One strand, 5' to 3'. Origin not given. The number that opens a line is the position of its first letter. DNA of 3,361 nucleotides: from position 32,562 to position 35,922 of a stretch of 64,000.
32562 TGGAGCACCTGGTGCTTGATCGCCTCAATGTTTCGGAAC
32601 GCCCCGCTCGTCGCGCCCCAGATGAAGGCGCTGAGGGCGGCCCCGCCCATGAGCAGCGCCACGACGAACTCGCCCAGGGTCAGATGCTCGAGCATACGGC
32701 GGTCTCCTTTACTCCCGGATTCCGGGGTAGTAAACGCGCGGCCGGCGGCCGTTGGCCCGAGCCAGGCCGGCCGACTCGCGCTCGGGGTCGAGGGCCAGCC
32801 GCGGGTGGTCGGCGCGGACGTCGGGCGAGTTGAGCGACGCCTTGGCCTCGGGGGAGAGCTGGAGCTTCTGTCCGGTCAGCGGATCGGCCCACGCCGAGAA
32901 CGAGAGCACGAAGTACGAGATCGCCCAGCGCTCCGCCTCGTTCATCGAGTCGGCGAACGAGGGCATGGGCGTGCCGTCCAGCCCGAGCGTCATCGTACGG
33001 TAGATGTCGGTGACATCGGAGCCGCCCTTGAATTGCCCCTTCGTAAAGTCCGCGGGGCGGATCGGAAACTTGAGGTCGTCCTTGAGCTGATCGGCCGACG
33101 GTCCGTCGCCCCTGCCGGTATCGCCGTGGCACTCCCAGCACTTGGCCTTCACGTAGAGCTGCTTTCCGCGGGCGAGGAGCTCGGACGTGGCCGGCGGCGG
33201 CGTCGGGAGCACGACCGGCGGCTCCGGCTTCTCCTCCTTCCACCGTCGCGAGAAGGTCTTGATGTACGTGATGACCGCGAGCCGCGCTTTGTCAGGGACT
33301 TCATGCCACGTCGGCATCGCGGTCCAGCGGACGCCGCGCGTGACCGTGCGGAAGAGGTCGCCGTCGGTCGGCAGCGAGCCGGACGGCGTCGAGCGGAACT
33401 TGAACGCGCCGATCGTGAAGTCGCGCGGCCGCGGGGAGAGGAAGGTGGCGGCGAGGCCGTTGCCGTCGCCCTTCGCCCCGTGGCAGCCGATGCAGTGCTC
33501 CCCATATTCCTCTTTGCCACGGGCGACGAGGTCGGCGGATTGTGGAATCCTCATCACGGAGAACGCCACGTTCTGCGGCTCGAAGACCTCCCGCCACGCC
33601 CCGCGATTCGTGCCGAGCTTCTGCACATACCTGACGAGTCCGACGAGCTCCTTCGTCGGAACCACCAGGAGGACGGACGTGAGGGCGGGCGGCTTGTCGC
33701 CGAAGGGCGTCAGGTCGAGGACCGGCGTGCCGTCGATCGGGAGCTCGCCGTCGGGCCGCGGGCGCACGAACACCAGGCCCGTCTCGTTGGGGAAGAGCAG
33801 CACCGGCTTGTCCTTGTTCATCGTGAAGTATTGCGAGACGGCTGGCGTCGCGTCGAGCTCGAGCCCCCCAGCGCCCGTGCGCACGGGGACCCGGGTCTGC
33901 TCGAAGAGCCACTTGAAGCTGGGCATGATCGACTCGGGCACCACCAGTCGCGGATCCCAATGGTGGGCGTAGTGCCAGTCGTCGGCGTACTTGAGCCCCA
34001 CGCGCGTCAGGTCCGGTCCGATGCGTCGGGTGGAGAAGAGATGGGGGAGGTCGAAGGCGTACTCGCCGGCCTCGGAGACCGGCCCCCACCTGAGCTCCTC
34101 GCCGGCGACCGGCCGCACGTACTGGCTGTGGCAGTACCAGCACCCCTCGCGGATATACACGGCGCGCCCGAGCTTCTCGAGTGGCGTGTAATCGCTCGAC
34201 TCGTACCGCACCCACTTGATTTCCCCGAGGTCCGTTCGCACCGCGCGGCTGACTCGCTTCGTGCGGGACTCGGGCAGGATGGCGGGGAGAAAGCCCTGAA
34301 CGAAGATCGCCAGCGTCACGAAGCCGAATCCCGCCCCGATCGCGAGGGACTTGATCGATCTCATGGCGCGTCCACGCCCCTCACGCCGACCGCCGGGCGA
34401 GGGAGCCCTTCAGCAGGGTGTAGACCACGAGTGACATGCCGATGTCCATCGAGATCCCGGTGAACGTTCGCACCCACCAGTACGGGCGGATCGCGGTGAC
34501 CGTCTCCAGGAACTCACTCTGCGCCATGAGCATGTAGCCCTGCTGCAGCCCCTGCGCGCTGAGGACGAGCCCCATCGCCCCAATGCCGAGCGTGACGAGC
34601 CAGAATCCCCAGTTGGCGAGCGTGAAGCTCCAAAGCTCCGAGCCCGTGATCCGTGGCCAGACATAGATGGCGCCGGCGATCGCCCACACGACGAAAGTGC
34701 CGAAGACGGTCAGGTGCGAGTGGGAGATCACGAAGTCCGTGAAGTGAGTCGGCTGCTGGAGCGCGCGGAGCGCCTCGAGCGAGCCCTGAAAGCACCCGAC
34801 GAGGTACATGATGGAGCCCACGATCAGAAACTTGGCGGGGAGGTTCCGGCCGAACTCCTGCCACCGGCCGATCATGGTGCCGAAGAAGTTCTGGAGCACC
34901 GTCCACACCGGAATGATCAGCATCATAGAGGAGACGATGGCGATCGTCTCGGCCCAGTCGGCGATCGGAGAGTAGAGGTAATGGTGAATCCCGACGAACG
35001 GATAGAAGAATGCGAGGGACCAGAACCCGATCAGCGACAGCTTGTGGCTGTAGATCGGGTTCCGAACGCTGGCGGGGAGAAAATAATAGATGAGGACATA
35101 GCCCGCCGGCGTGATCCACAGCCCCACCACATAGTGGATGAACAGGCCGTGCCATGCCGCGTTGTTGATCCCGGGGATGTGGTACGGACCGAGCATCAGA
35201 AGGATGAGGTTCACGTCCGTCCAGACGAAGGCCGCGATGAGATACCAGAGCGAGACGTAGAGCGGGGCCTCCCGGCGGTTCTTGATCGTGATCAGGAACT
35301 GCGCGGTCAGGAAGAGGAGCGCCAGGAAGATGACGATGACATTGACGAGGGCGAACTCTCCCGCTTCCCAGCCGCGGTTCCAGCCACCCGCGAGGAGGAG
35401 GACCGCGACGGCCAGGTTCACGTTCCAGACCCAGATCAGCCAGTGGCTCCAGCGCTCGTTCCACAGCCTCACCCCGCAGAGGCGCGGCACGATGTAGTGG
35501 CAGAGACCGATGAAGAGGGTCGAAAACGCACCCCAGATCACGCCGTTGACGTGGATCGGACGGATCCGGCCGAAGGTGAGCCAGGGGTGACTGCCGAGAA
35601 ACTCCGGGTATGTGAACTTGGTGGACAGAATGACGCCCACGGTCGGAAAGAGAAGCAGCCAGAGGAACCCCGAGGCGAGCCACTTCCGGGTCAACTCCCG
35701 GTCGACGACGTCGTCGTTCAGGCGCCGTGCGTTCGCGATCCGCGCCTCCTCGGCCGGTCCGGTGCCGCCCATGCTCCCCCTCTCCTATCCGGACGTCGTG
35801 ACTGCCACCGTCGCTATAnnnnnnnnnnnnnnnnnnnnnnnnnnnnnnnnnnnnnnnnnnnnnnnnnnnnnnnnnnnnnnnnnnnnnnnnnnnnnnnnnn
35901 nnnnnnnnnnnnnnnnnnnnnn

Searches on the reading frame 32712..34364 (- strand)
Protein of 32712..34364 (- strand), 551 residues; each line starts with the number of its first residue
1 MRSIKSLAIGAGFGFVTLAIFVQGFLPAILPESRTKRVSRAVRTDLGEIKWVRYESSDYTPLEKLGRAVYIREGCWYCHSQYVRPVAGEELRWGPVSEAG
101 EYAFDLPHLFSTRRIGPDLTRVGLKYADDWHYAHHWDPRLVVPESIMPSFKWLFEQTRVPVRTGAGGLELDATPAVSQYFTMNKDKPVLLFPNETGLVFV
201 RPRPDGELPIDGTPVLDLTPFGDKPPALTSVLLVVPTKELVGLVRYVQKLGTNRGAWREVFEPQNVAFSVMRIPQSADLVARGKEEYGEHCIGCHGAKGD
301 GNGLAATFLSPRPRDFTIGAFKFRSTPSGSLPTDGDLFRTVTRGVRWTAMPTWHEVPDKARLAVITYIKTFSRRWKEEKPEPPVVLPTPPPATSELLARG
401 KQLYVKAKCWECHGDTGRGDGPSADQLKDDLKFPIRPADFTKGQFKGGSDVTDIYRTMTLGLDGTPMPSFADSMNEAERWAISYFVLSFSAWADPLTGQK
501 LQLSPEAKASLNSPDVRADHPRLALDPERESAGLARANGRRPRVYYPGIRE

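Call 43: search_protein_families(library=pfam, proteins=[window:32712-34364:-], max_evalue=0.00001)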
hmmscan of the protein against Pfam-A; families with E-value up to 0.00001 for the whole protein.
window:32712-34364:- (551 aa): 3 families
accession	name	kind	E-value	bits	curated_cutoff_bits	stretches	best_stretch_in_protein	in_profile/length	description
PF02433.20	FixO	-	1.2e-46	159.4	29.6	1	57-157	44-144/219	Cytochrome C oxidase, mono-heme subunit/FixO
PF00034.26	Cytochrom_C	-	2.3e-21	77.3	21.3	1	398-488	2-88/90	Cytochrome c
PF13442.11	Cytochrome_CBB3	-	1.4e-18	67.4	27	2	280-368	3-68/68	Cytochrome C oxidase, cbb3-type, subunit III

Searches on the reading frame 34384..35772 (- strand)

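Call 43: search_protein_families(library=pfam, proteins=[window:34384-35772:-], max_evalue=0.00001)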
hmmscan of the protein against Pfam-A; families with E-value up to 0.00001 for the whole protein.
window:34384-35772:- (463 aa): 1 family
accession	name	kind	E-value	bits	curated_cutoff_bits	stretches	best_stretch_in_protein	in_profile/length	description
PF00115.25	COX1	-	7.9e-72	242.9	34.8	1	28-440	3-435/436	Cytochrome C and Quinol oxidase polypeptide I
